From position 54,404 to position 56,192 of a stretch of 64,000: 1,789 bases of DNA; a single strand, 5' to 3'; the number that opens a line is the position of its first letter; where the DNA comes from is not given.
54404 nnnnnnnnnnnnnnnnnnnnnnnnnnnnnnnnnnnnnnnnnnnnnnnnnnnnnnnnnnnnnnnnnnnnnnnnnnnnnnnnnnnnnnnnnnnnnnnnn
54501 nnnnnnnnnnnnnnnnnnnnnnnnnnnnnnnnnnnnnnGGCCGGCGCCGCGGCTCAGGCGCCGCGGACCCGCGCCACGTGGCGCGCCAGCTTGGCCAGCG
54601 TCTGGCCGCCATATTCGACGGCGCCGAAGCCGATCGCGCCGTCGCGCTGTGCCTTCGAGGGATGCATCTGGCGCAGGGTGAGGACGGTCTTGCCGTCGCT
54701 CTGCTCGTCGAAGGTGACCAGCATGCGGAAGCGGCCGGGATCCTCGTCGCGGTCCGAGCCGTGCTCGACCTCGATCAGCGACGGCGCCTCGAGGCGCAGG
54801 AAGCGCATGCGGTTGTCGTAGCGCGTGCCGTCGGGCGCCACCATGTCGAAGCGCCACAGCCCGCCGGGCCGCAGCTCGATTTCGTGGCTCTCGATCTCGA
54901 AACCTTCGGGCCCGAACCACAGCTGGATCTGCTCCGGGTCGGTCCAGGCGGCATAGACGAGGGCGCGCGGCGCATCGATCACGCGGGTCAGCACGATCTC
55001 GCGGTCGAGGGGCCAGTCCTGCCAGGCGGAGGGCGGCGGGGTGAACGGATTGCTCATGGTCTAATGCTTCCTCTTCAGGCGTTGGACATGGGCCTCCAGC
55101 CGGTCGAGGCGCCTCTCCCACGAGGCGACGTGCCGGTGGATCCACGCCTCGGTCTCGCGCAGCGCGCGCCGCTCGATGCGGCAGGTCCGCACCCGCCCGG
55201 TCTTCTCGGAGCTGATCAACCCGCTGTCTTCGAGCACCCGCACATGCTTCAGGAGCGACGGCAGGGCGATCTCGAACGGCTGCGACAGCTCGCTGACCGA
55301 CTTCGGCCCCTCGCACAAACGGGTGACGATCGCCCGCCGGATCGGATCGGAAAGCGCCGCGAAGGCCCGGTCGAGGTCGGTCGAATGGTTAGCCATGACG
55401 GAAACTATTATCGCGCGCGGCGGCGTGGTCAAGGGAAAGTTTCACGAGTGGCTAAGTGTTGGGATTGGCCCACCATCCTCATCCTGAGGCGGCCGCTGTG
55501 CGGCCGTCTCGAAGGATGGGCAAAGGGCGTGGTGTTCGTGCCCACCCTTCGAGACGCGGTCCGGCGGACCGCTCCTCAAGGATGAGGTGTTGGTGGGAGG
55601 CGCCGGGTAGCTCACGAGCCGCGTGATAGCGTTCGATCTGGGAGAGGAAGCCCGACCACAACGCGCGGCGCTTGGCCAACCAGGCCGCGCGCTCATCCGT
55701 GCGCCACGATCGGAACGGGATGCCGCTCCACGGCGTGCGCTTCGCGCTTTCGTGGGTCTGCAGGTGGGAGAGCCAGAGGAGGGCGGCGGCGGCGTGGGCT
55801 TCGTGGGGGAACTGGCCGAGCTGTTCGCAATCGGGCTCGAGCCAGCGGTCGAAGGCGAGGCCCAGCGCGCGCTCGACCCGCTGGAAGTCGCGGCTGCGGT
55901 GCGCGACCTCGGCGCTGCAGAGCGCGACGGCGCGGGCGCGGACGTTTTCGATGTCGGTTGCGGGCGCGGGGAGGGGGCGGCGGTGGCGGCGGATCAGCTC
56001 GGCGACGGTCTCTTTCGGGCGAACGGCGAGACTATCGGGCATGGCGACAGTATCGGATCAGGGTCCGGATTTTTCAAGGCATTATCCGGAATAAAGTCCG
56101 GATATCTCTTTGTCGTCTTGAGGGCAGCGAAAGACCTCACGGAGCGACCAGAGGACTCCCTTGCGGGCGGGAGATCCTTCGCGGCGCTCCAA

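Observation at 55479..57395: Stand-alone lambda-like switch: S24 repressor flanked by two unknown genes sharing a TCCGGA operator and apparently leaderless promoters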

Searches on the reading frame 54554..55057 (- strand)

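Call 3: search_protein_families(library=pfam, proteins=[window:54554-55057:-], max_evalue=0.01)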
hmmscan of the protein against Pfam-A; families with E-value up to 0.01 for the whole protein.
window:54554-55057:- (167 aa): 1 family
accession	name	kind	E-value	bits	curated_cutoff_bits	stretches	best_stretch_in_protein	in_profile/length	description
PF08327.17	AHSA1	-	2.3e-25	89.7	22.1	1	28-161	1-124/125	Activator of Hsp90 ATPase homolog 1-like protein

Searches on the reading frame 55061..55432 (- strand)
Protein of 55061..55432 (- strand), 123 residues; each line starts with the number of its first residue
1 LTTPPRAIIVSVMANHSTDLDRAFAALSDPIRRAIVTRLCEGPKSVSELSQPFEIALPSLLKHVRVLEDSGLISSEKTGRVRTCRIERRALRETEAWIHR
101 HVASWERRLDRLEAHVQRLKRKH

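Call 3: search_protein_families(library=pfam, proteins=[window:55061-55432:-], max_evalue=0.01)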
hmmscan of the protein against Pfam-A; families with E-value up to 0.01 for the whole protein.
window:55061-55432:- (123 aa): 3 families
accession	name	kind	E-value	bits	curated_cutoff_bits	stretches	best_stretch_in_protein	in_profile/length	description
PF12840.13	HTH_20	-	1.3e-10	41.5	27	1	27-74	1-49/51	Helix-turn-helix domain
PF01022.26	HTH_5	-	4.8e-09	36.4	22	1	29-75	1-47/47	Bacterial regulatory protein, arsR family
PF25212.1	HVO_A0114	-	0.0028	17.8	27.6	0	32-82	24-75/84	HVO_A0114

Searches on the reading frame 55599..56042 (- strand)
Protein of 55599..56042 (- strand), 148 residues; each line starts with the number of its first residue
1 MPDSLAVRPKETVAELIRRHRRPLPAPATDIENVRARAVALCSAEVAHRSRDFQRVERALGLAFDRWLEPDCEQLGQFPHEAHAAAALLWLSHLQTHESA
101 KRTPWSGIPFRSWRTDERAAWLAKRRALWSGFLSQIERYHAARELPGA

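Call 18: find_homologous_proteins(query=window:55599-56042:-)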
Query window:55599-56042:- (148 aa): 133 proteins with E <= 0.001 among 447 candidates; the best 120 are listed.
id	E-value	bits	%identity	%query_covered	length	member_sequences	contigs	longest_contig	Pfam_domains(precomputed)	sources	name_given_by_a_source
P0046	1.4e-92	325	100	100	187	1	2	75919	-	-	-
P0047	8.2e-89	313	96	100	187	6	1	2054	-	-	-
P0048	5.4e-80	284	85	98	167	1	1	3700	-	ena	-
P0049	3.7e-79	282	87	99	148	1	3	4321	-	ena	-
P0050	5.1e-79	281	84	100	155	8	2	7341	-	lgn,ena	-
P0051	5.9e-79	281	87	97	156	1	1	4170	-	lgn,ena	-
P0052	1.4e-78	280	87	97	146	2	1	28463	-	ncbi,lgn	-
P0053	4.7e-78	278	83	98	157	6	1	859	-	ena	-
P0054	7.3e-78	277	86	99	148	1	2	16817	-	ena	-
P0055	8.5e-78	277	87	96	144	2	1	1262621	-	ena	-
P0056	1.1e-77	277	86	97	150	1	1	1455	-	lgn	-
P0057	1.7e-77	276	85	97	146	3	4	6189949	-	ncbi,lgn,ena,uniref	ncbi:hypothetical protein [Reyranella sp.]|uniref:hypothetical protein n=1 Tax=Reyranella sp. TaxID=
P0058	1.8e-77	276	80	100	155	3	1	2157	-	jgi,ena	-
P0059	2.3e-77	276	83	98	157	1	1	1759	-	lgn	-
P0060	2.9e-77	275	84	99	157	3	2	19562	-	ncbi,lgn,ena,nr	ncbi:MAG: hypothetical protein FD144_5605 [Rhodospirillaceae bacterium]|nr:MAG: hypothetical protein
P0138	1.7e-44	169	54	99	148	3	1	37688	-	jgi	jgi:hypothetical protein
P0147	1.3e-42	163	55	99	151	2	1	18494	-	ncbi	-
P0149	1.7e-42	163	55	92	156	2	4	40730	-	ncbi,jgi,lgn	jgi:hypothetical protein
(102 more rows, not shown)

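Call 19: find_encoding_contigs(protein=P0138, flank=8000, max_places=2)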
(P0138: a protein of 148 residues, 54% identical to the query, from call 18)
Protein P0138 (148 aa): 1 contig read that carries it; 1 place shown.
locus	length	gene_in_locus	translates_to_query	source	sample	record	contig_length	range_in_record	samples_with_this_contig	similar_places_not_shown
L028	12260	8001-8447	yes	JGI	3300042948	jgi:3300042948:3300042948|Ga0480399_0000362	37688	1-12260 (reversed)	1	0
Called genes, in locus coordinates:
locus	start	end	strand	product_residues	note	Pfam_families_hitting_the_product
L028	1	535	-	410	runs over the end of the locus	PF02195:ParB_N, PF01555:N6_N4_Mtase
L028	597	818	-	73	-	-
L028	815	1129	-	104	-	-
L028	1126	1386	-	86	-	-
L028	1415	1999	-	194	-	-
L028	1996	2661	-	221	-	-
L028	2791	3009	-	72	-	-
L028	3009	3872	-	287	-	-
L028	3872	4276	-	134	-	-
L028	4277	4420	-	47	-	-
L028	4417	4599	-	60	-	-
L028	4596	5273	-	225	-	PF10073:GapR_DNA-bd, PF05225:HTH_psq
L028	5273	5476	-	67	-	-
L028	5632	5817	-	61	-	-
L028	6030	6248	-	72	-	-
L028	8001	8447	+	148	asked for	-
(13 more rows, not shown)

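Call 20: find_encoding_contigs(protein=P0149, flank=8000, max_places=2)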
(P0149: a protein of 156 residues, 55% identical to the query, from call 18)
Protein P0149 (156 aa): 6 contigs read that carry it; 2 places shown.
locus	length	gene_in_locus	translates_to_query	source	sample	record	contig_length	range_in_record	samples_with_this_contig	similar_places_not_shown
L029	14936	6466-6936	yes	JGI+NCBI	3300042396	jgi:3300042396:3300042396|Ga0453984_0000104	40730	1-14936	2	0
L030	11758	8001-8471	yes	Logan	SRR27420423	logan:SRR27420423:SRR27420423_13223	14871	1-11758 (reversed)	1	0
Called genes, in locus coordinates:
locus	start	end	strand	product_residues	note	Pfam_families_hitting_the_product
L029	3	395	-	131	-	?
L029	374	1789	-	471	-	PF00271:Helicase_C (weak)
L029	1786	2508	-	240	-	PF10073:GapR_DNA-bd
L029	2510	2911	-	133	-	-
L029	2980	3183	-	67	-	-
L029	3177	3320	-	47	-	-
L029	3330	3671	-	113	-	-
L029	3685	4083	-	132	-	-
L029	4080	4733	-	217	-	PF08299:Bac_DnaA_C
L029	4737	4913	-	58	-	-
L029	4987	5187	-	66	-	-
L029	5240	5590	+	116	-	PF13560:HTH_31 (weak)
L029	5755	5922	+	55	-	-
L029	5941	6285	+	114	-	-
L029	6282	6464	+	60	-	-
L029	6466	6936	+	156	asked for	-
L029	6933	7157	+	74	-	-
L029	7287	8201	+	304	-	PF04404:ERF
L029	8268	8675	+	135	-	PF05772:NinB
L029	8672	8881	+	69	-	-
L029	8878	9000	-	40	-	-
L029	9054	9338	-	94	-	-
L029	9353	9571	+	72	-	PF12728:HTH_17 (weak)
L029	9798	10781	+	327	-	PF00589:Phage_integrase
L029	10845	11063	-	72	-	-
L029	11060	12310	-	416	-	-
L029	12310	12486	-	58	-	-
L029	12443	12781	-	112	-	-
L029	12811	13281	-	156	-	PF00959:Phage_lysozyme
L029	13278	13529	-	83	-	-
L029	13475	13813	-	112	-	-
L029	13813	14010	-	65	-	-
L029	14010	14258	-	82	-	-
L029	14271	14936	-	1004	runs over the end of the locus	-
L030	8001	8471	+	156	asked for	-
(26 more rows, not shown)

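Call 21: find_encoding_contigs(protein=P0147, flank=8000, max_places=2)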
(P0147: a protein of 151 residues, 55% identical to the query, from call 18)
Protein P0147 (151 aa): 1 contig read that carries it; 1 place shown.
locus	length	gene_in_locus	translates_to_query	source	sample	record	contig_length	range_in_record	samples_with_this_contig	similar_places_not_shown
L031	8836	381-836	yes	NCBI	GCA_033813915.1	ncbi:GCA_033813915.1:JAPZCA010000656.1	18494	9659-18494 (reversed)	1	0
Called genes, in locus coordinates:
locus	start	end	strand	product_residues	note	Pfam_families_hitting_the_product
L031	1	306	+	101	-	?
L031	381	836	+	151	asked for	-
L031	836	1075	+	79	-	-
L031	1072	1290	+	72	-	-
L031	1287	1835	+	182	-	-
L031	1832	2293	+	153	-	-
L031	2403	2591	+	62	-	-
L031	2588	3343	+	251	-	PF04098:Rad52_Rad22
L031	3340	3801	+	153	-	-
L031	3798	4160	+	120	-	PF01844:HNH (weak)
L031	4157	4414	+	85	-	-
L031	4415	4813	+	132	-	-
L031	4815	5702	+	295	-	-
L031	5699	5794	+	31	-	-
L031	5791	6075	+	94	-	-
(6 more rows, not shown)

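Call 32: predict_structure(alignment_id=A2)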
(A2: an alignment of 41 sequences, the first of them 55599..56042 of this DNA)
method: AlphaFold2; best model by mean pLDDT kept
length: 148 residues; sequences in the alignment: 41
mean_pLDDT: 88.0   pTM: 0.79
mean pLDDT of the five models: 88.0, 86.9, 86.7, 85.7, 85.1
residues with pLDDT >= 90: 103; 70-90: 29; 50-70: 9; < 50: 7
segments of 3 or more residues with pLDDT < 50: 4-7
pLDDT, mean of each block of 10 residues (from residue 1): 51 90 83 91 95 96 92 93 98 93 74 92 97 97 74
secondary structure, 60 per line:
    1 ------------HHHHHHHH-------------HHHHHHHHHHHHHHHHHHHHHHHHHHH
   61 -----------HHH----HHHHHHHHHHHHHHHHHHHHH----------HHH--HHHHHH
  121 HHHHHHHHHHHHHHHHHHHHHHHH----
elements in order: H13-20 H34-60 H79-99 H115-144

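Call 35: fold_search(model_id=the predicted structure, library=pdb)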
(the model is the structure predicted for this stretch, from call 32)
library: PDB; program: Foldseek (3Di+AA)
matches with E <= 10: 140; with E <= 0.001: 0
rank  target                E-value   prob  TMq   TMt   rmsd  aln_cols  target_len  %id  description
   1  8j0n_D                1.5e+00  0.30  0.34  0.33  18.0       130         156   10  cryo-EM structure of human EMC (released 2024-04-03)
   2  9v53_A1               2.0e+00  0.90  0.37  0.17   3.1        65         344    8  Structure of TolC, YbjP, and AcrABZ complex (released 2025-11-05)
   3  5l0g_C                2.0e+00  0.38  0.34  0.30   9.3       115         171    6  Human metavinculin MVt Q971R, R975D, T978R mutant (residues 959-1134) in complex with PIP2 (released 2016-08-31)
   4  2x3v_A                2.1e+00  0.25  0.38  0.20  36.3       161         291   12  Structure of The F-BAR Domain of Mouse Syndapin I (released 2010-04-07)
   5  4jps_B                2.2e+00  0.30  0.40  0.27  25.3       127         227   16  Co-crystal Structures of the Lipid Kinase PI3K alpha with Pan and Isoform Selective Inhibitors (released 2014-04-02)
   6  8rd2_A                2.5e+00  0.30  0.36  0.14  21.2       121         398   13  Trypanosoma brucei Invariant Surface Glycoprotein 75 (ISG75) (released 2024-02-14)
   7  8tdu_D                2.5e+00  0.21  0.40  0.26  27.8       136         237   18  STX-478, a Mutant-Selective, Allosteric Inhibitor bound to PI3Kalpha (released 2023-09-06)
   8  4waf_B                2.5e+00  0.20  0.40  0.25  28.2       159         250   17  Crystal Structure of a novel tetrahydropyrazolo[1,5-a]pyrazine in an engineered PI3K alpha (released 2014-12-31)
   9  6k7p                  2.5e+00  0.09  0.20  0.15  12.5       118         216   16  Crystal structure of human AFF4-THD domain (released 2020-03-11)
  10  5vlr_B                2.6e+00  0.07  0.20  0.17  24.3       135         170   15  CRYSTAL STRUCTURE OF PI3K DELTA IN COMPLEX WITH A TRIFLUORO-ETHYL-PYRAZOL-PYROLOTRIAZINE INHIBITOR (released 2017-06-07)
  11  9tg4_E                2.7e+00  0.33  0.25  0.12   4.6        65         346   14  Structure of the YbjP lipoprotein bound to the AcrABZ-TolC efflux pump (released 2026-04-08)
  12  2f1m_C                2.7e+00  0.28  0.23  0.15   5.1        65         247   14  Conformational flexibility in the multidrug efflux system protein AcrA (released 2006-03-21)
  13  9a2v_MODEL_1_A        2.7e+00  0.28  0.24  0.11   5.1        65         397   12  Model of E. coli AcrA by in-cell photo-crosslinking MS and deep learning (released 2023-02-24)
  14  6r80                  2.9e+00  0.09  0.20  0.15  12.1       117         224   15  Structure of AFF4 C-terminal homology domain (released 2019-06-12)
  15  9tg4_G                3.0e+00  0.80  0.37  0.17   3.1        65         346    8  Structure of the YbjP lipoprotein bound to the AcrABZ-TolC efflux pump (released 2026-04-08)
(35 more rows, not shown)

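Call 39: fold_search(model_id=the predicted structure, library=viral)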
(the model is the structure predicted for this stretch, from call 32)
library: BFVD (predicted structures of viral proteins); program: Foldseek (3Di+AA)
matches with E <= 10: 187; with E <= 0.001: 0
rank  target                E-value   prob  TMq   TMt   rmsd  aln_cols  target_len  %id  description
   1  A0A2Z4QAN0            7.9e-01  0.16  0.25  0.15  21.6       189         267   14  Uncharacterized protein [Gordonia phage Trine]
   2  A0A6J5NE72            9.3e-01  0.09  0.20  0.17  23.1       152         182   14  Uncharacterized protein [uncultured Caudovirales phage]
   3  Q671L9                1.1e+00  0.18  0.25  0.25  16.7       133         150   10  Uncharacterized protein [Chlorella virus]
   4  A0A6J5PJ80            1.3e+00  0.20  0.35  0.16  20.7       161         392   16  Uncharacterized protein [uncultured Caudovirales phage]
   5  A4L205                1.4e+00  0.14  0.25  0.11  16.5       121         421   10  Uncharacterized protein [Gryllus bimaculatus nudivirus]
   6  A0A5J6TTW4            1.5e+00  0.25  0.33  0.28  14.1       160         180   10  (no name in the UniProt tables at hand)
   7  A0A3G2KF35            1.7e+00  0.84  0.37  0.63   3.9        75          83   16  Uncharacterized protein [Arthrobacter phage Corgi]
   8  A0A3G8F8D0            1.7e+00  0.28  0.24  0.32   5.5        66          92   17  (no name in the UniProt tables at hand)
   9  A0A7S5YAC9            1.7e+00  0.23  0.33  0.37  11.8       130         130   12  (no name in the UniProt tables at hand)
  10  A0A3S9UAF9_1          2.1e+00  0.38  0.36  0.06  20.9       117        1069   13  Tape measure protein [Gordonia phage Dorito]
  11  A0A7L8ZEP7            2.2e+00  0.60  0.38  0.51  14.9       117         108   10  Uncharacterized protein [Microbacterium phage GardenState]
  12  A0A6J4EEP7            2.3e+00  0.33  0.35  0.42  13.7       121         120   10  Uncharacterized protein [Escherichia phage EK010]
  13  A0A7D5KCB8            2.3e+00  0.15  0.24  0.27  14.7       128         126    9  (no name in the UniProt tables at hand)
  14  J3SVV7                2.5e+00  0.25  0.29  0.45  11.7       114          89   10  Uncharacterized protein [Caulobacter phage phiCbK]
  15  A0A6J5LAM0            2.7e+00  0.30  0.35  0.08  19.1       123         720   10  Uncharacterized protein [uncultured Caudovirales phage]
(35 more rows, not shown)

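Call 68: search_protein_families(library=pfam, alignment_id=A2, max_evalue=0.1)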
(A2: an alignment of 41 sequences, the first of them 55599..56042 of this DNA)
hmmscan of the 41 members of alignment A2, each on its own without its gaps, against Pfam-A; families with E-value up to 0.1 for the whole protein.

A. member 1, window:55599-56042:- (148 aa): 0 families

B. families by the number of members that match (of 41 scanned): 3 families
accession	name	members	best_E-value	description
PF22293.1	ANXE1_4th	1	0.0079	Annexin E1, fourth repeat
PF00086.23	Thyroglobulin_1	1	0.026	Thyroglobulin type-1 repeat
PF07807.16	RED_C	1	0.091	RED-like protein C-terminal region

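Call 69: search_protein_families(library=padloc, proteins=[window:55599-56042:-], max_evalue=0.01)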
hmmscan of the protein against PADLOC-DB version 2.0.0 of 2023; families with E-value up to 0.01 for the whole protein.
window:55599-56042:- (148 aa): 0 families

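Call 70: search_dna_similar(query=window:55599-56042:-, collection=phages, mode=protein, max_evalue=0.001, max_rows=15)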
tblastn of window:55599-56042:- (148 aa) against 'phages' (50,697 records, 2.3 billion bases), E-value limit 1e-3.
No match.

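Call 78: search_protein_families(library=pfam, proteins=[L029:4987-5187:-, L029:5240-5590:+], max_evalue=0.05)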
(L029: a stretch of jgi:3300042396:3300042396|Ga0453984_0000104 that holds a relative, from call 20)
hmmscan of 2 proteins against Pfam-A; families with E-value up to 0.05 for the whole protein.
L029:4987-5187:- (66 aa): 6 families
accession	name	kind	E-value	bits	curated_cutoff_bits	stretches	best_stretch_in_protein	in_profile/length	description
PF12728.13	HTH_17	-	0.00015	22.4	27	1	11-38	3-30/51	Helix-turn-helix domain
PF00376.29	MerR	-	0.00031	20.9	28.2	1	12-36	2-26/38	MerR family regulatory protein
PF13384.12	HTH_23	-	0.0019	18.4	24.6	1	10-30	18-38/50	Homeodomain-like domain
PF13518.12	HTH_28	-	0.0044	17.5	25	1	10-30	13-33/52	Helix-turn-helix domain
PF13022.12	HTH_Tnp_1_2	-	0.023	15.3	27.9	1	11-45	28-63/122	Helix-turn-helix of insertion element transposase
PF20432.4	Xre-like-HTH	-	0.038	14.7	25.8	0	9-30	23-43/63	Antitoxin Xre-like helix-turn-helix domain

L029:5240-5590:+ (116 aa): 3 families
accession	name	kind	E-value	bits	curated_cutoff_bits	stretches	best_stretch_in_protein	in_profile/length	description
PF13560.12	HTH_31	-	1.1e-07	32.5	27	1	53-95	1-43/64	Helix-turn-helix domain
PF01381.28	HTH_3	-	0.0013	19.2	23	1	58-91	1-34/55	Helix-turn-helix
PF12844.13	HTH_19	-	0.0015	18.8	30.2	1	55-96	1-41/64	Helix-turn-helix domain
